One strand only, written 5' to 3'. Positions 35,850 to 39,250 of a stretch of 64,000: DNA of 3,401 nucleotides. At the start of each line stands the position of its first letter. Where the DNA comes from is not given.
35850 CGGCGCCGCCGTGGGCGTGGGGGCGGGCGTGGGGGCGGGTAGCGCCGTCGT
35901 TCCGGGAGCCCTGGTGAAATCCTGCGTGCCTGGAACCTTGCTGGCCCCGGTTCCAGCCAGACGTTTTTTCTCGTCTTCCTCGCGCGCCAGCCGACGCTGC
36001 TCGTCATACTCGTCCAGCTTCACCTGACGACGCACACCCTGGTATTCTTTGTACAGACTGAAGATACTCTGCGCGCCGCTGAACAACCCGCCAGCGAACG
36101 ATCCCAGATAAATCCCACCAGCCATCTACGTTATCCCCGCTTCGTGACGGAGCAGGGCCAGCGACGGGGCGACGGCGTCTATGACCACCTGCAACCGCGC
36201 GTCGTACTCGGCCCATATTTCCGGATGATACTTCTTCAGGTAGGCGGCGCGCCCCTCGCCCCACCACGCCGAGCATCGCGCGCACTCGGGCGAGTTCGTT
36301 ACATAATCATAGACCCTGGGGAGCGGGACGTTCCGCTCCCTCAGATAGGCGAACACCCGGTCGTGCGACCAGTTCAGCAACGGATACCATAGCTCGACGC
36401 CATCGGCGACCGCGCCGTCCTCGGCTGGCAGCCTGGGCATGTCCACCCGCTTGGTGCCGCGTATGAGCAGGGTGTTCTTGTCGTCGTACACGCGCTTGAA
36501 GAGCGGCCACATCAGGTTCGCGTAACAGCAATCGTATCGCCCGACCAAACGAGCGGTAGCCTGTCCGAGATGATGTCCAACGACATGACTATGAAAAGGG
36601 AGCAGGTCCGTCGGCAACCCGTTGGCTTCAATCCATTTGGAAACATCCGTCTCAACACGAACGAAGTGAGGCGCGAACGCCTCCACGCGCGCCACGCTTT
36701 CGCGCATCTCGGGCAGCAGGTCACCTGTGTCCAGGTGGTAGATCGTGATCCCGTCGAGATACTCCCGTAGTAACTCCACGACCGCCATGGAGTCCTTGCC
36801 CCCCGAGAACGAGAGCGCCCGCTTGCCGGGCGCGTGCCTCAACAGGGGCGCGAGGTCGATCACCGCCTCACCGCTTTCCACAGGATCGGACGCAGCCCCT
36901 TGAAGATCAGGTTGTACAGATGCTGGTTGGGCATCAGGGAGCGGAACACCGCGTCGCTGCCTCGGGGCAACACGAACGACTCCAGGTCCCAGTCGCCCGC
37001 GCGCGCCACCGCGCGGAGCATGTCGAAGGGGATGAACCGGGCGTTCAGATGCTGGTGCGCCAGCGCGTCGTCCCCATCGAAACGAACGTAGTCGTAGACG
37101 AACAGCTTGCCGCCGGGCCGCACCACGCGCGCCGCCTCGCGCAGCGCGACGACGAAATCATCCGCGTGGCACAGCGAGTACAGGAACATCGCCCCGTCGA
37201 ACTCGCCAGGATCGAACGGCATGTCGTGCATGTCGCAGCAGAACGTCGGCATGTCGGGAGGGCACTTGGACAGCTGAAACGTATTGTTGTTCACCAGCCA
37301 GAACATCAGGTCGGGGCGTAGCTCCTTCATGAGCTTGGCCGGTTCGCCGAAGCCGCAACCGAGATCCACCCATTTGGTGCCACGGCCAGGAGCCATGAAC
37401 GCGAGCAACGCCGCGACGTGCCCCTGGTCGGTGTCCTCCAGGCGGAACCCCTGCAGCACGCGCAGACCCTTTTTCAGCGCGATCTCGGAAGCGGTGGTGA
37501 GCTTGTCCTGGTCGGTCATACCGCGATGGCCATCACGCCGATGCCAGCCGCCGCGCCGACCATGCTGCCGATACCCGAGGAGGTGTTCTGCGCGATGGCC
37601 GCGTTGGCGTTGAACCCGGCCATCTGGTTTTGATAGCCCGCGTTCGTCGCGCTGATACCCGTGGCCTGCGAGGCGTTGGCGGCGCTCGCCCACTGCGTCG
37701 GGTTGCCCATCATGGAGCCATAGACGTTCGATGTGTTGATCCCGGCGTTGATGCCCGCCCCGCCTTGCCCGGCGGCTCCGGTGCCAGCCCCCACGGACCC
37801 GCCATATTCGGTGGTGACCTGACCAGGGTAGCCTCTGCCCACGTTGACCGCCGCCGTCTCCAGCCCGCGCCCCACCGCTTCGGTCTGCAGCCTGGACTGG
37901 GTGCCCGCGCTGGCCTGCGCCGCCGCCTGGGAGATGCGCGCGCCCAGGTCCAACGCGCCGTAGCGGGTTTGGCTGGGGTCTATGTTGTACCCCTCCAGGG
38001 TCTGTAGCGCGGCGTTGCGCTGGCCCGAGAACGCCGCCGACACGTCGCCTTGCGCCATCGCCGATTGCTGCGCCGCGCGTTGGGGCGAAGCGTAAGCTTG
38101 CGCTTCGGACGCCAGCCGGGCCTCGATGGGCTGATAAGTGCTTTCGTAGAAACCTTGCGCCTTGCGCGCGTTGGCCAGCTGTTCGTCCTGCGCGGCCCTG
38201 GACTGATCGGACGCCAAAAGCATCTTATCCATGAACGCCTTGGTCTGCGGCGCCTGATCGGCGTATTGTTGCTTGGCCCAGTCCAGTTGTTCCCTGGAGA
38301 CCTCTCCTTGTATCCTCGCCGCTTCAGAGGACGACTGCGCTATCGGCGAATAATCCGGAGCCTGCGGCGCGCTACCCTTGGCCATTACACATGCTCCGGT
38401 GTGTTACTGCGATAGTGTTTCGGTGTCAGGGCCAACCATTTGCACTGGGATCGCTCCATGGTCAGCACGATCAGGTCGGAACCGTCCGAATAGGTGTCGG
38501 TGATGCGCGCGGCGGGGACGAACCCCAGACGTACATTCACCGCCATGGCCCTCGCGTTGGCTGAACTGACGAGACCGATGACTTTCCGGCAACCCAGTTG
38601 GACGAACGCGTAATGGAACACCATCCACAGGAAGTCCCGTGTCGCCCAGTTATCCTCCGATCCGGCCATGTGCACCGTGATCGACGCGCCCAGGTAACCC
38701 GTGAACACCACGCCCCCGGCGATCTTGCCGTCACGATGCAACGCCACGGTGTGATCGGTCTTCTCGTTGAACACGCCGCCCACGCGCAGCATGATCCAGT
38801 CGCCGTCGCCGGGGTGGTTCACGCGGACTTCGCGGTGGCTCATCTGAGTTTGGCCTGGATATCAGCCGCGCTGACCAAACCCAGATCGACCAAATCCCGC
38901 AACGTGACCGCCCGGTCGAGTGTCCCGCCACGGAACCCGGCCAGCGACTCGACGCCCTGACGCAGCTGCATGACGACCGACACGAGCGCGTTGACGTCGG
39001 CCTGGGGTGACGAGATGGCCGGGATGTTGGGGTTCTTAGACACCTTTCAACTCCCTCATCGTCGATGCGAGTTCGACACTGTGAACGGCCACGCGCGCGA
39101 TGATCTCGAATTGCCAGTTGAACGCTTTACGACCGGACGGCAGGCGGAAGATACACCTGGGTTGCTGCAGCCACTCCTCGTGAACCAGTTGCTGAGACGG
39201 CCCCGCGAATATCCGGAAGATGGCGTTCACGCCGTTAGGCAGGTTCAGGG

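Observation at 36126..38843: GNAT acetyltransferase, SAM methyltransferase and PAPS-reductase-like PP-loop enzyme translationally coupled into the ejection-protein operon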

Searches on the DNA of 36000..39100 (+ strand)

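Call 5: search_dna_similar(query=window:36000-39100:+, collection=phages, mode=distant, max_rows=30)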
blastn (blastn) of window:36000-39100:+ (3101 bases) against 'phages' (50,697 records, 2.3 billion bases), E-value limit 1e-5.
Records with a match: 1; places in all: 1; records where one place covers at least 80% of the query: 0.
Best place of each record, by identity: 80-90% 1.
By first word of the organism name: Ralstonia 1.
By host as written in the record: Ralstonia pseudosolanacearum 1.
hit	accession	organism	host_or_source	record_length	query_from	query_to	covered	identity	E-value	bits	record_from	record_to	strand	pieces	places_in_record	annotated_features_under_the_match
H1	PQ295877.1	Ralstonia phage YL2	Ralstonia pseudosolanacearum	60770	223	294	2%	80.8%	1e-6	63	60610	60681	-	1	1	hypothetical protein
